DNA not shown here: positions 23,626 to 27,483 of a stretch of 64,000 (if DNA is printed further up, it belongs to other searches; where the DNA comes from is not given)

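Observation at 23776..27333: Full-length reverse gyrase encoded in a CPR-like bacterial genome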

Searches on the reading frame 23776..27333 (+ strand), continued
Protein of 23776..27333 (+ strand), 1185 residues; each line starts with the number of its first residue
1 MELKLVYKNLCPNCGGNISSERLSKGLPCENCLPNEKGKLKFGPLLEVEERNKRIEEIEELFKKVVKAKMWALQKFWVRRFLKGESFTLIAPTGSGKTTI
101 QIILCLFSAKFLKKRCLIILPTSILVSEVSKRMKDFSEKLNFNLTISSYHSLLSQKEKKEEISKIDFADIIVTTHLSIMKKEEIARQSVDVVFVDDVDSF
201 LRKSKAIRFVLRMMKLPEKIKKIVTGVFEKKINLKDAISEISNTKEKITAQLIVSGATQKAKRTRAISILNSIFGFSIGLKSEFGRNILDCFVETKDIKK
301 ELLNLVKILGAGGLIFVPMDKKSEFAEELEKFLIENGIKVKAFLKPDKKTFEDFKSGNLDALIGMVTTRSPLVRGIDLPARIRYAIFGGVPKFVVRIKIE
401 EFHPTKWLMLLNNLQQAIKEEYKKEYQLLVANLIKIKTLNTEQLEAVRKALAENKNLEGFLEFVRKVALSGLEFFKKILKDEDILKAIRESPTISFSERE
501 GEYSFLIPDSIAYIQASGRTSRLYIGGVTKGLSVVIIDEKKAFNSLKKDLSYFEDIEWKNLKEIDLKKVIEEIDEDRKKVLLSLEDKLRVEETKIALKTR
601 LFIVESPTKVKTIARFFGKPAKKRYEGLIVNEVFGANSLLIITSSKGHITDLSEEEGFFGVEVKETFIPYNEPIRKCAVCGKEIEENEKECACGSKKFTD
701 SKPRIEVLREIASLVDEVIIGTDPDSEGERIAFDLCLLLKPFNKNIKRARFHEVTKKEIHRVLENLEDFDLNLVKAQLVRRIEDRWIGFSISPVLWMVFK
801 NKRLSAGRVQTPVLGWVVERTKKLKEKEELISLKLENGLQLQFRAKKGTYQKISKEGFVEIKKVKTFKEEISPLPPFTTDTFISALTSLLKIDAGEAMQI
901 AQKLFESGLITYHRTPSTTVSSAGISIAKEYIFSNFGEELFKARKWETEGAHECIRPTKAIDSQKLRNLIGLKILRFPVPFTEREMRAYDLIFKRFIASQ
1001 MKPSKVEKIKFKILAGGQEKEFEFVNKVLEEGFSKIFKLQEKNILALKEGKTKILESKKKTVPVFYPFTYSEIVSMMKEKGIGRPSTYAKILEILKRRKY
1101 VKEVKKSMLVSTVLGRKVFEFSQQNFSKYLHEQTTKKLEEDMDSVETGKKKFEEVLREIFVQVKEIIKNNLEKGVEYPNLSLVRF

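Call 15: find_related_loci(query=window:23776-27333:+, collection=genome_contigs, flank=10000)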
Query window:23776-27333:+ (1185 aa) in genome_contigs; peptide patterns used: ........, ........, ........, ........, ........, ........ (x = any residue, [..] = any of these).
262 stretches matched a pattern; 26 encode a relative of the query (tblastn E <= 1e-3); 26 distinct loci.
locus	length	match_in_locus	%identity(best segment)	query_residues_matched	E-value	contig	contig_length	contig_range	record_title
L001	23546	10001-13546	77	1-1180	0e+0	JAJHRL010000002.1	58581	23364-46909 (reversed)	MAG: Candidatus Aenigmatarchaeota archaeon isolate Bin S16 scaffold_87_c1, whole genome shotgun sequence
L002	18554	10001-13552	77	1-1182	0e+0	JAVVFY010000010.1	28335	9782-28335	MAG: Candidatus Aenigmatarchaeota archaeon isolate PSS.bin.12 NODE_177_length_28335_cov_12.582956, whole genome shotgun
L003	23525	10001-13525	63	1-1177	0e+0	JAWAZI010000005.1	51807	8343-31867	MAG: Candidatus Pacearchaeota archaeon isolate ZZQ_201803_bins_78 ZZQ_201803_bins_78_scaffold_5, whole genome shotgun se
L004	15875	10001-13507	63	7-1177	0e+0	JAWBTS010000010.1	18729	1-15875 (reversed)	MAG: Candidatus Aenigmatarchaeota archaeon isolate JZ-1_201709_bins_49 JZ-1_201709_bins_49_scaffold_10, whole genome sho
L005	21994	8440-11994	61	3-1185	0e+0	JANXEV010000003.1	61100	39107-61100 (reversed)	MAG: Candidatus Aenigmatarchaeota archaeon isolate SKYB92 NODE_3_length_61100_cov_8.253093, whole genome shotgun sequenc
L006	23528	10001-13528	63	7-1183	0e+0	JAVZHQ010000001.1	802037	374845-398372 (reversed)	MAG: Candidatus Aenigmatarchaeota archaeon isolate DRTY-6_201808_bins_93 DRTY-6_201808_bins_93_scaffold_1, whole genome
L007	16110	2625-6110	63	7-1170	0e+0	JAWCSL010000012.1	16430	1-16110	MAG: Candidatus Aenigmatarchaeota archaeon isolate JZ-2_202101_bins_119 JZ-2_202101_bins_119_scaffold_12, whole genome s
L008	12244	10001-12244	77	1-746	0e+0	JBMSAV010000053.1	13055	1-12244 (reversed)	MAG: Candidatus Aenigmatarchaeota archaeon isolate Aenigmarchaeota-OCT-B-r01 Aenigmarchaeota-OCT-B-r01_k141_959751, whol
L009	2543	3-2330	65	404-1185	0e+0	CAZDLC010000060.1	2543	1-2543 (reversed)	MAG TPA_asm: uncultured archaeon isolate SRP104967_co2_24 genome assembly, contig: NODE_11751_length_2543_cov_17.271302,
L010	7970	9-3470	38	37-1169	0e+0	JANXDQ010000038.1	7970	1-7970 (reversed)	MAG: Aigarchaeota archaeon isolate SKYB129 NODE_38_length_7970_cov_17.226276, whole genome shotgun sequence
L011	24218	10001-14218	34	6-1182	0e+0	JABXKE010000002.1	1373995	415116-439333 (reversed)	MAG: Pyrodictium sp. isolate DIMAG01 c_000000007261_partial_102228_164815, whole genome shotgun sequence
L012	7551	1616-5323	37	6-1166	0e+0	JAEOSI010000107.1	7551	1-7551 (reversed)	MAG: Candidatus Wukongarchaeum yapensis isolate Yap4.bin4.70 contig-145_21639, whole genome shotgun sequence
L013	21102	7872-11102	37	2-1166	0e+0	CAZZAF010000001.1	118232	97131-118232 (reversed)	MAG TPA_asm: uncultured archaeon isolate binchicken_co92_4 genome assembly, contig: NODE_21_length_118232_cov_13.486677,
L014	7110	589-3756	37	1-1163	0e+0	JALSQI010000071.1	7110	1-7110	MAG: Archaeoglobaceae archaeon isolate 356-284_metabat2_scaf2bin.130 356-284_scaffold_7401_c1, whole genome shotgun sequ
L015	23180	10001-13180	38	11-1156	0e+0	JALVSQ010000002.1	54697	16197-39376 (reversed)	MAG: Candidatus Micrarchaeota archaeon isolate A3_metabat2_scaf2bin.362 A3_NODE_104_length_54697_cov_2.100367, whole gen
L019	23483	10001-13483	33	52-1178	2e-164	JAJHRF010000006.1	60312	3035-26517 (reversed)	MAG: Desulfurococcaceae archaeon isolate Bin S23 scaffold_83_c1, whole genome shotgun sequence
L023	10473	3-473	59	1027-1183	8e-45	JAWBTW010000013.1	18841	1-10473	MAG: Candidatus Aenigmatarchaeota archaeon isolate JZ-1_201709_bins_53 JZ-1_201709_bins_53_scaffold_13, whole genome sho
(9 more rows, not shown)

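Call 16: list_cluster_members(proteins=[P0001, P0025, P0032, P0005, P0019, P0027, P0028, P0041, P0022, P0003])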
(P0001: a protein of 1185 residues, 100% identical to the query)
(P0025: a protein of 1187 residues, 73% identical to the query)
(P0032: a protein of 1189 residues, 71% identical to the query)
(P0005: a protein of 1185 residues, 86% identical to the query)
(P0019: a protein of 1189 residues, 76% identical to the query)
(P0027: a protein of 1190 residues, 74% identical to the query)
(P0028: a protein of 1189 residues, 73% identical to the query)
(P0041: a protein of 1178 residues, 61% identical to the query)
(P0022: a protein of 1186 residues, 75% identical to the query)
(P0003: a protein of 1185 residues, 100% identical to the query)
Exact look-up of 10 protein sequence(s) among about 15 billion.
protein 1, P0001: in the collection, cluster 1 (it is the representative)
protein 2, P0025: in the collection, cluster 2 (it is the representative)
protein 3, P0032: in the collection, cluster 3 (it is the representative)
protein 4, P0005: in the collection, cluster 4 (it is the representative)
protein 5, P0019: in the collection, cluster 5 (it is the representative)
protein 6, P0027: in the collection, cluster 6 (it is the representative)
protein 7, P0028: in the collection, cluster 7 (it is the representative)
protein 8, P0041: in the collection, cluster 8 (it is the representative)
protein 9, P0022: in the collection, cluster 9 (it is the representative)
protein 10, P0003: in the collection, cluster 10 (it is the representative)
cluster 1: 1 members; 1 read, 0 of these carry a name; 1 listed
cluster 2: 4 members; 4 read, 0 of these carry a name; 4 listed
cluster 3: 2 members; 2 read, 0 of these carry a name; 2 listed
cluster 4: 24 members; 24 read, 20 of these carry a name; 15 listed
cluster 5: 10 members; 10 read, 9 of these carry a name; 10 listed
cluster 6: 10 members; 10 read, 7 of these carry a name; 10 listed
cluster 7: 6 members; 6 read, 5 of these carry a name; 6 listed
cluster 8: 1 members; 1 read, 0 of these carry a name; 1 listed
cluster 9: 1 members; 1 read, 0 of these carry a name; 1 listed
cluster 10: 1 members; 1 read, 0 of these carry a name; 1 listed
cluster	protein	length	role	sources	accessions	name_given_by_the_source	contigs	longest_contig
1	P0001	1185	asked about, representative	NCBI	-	-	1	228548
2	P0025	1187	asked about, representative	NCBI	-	-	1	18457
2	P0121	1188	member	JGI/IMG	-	-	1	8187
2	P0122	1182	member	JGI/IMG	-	-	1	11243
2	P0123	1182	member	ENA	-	-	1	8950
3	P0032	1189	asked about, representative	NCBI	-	-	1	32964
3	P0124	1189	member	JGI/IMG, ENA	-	-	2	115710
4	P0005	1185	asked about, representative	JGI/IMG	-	reverse gyrase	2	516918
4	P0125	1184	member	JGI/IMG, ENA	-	reverse gyrase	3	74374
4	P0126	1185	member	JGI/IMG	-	reverse gyrase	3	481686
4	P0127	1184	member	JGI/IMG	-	reverse gyrase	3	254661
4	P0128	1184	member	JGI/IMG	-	reverse gyrase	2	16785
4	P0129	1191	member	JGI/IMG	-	reverse gyrase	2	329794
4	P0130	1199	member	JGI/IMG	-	reverse gyrase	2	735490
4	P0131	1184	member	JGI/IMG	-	reverse gyrase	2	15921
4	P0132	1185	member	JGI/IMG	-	reverse gyrase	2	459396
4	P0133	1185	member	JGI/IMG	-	reverse gyrase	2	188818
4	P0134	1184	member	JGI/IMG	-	reverse gyrase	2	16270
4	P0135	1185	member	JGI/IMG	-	reverse gyrase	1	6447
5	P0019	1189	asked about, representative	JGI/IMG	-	reverse gyrase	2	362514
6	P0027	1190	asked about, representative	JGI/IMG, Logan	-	reverse gyrase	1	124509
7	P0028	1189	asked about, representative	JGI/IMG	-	reverse gyrase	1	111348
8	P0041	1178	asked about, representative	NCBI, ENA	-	-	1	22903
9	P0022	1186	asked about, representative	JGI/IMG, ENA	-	-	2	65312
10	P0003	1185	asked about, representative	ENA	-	-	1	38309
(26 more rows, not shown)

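Call 19: find_encoding_contigs(protein=P0005, flank=10000, max_places=3)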
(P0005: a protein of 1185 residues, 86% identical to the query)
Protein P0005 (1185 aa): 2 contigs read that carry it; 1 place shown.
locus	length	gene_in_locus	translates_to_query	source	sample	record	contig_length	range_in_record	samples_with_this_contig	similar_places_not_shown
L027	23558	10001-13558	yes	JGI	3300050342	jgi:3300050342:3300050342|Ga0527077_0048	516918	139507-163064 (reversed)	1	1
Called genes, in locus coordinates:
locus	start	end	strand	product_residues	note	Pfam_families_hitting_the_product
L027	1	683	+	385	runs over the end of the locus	PF12899:Glyco_hydro_100 (faint), PF17389:Bac_rhamnosid6H (weak), PF06202:GDE_C, PF22422:MGH1-like_GH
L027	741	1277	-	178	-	-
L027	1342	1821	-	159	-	PF00149:Metallophos, PF12850:Metallophos_2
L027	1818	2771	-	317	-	PF01636:APH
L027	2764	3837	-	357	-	PF13439:Glyco_transf_4, PF00534:Glycos_transf_1, PF13692:Glyco_trans_1_4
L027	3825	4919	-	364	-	-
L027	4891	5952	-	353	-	PF13439:Glyco_transf_4, PF13579:Glyco_trans_4_4, PF00534:Glycos_transf_1, PF13692:Glyco_trans_1_4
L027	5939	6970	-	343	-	PF13439:Glyco_transf_4, PF13579:Glyco_trans_4_4 (weak), PF00534:Glycos_transf_1, PF13692:Glyco_trans_1_4, PF26337:Gtf3_C (weak)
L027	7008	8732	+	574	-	PF01807:Zn_ribbon_DnaG, PF08275:DNAG_N, PF01751:Toprim, PF13155:Toprim_2, PF13662:Toprim_4, PF10410:DnaB_bind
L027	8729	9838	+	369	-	PF03979:Sigma70_r1_1, PF00140:Sigma70_r1_2, PF04542:Sigma70_r2, PF04539:Sigma70_r3, PF04545:Sigma70_r4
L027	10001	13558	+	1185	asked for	PF17915:zf_Rg, PF00270:DEAD, PF04851:ResIII (weak), PF01751:Toprim, PF01131:Topoisom_bac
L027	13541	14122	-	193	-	-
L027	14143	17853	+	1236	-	PF00270:DEAD, PF14890:Intein_splicing, PF14527:LAGLIDADG_WhiA (faint), PF14528:LAGLIDADG_3, PF20470:HTH_61 (weak), PF21280:Helicase_dom4_arc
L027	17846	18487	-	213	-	PF13489:Methyltransf_23, PF13847:Methyltransf_31, PF08241:Methyltransf_11, PF08242:Methyltransf_12 (weak), PF13649:Methyltransf_25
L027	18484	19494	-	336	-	PF04339:FemAB_like (weak), PF13480:Acetyltransf_6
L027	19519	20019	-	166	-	PF00719:Pyrophosphatase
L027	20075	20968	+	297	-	PF04015:DUF362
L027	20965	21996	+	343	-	PF04055:Radical_SAM, PF13353:Fer4_12 (weak)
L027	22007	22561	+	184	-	PF08668:HDOD (faint), PF01966:HD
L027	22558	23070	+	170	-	PF00293:NUDIX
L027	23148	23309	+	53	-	PF18930:DUF5679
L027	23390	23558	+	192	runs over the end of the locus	PF01519:DUF16 (faint)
